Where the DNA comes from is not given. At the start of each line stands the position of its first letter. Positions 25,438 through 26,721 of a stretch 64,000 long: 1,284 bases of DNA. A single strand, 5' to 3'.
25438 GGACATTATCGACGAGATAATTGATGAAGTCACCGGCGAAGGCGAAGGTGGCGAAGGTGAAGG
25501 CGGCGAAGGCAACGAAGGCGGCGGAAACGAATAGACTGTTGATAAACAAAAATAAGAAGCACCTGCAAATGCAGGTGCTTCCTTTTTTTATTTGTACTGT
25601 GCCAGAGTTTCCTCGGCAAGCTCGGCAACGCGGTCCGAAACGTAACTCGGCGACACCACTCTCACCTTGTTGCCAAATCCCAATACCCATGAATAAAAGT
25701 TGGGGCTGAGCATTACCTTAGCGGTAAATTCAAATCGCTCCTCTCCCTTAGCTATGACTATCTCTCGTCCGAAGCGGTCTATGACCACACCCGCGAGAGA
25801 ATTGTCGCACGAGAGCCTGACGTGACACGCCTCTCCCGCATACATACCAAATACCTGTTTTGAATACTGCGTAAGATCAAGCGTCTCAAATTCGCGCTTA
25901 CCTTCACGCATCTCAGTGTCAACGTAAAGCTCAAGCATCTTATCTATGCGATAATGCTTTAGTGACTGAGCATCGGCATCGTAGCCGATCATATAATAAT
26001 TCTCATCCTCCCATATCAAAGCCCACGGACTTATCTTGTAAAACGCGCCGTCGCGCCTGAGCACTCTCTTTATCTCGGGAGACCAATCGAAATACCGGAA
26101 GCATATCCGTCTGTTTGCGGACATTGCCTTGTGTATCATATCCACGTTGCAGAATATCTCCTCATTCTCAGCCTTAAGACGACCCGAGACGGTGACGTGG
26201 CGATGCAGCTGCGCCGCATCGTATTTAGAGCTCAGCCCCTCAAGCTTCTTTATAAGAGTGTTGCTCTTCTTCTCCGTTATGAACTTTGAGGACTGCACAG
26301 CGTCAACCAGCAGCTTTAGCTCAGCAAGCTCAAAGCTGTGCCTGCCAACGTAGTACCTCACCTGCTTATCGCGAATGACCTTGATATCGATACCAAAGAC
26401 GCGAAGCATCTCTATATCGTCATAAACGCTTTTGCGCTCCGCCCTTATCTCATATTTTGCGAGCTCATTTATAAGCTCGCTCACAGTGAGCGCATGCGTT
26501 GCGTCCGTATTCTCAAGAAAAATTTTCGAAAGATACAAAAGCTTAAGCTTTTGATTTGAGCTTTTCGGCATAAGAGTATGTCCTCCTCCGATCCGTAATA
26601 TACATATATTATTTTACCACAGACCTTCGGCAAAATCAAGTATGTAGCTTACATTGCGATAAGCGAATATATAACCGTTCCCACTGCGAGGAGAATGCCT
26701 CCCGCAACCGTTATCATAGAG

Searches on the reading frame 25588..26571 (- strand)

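Call 39: search_protein_families(library=pfam, proteins=[window:25588-26571:-], max_evalue=0.00001)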
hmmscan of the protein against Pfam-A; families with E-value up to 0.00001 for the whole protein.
window:25588-26571:- (327 aa): 2 families
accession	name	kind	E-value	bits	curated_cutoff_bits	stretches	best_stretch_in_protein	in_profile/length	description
PF25583.1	WCX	-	6.8e-11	42.8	23.9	1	248-322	2-75/76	WCX domain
PF13280.12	WYL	-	9.3e-10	38.8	21.8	1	143-215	3-68/70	WYL domain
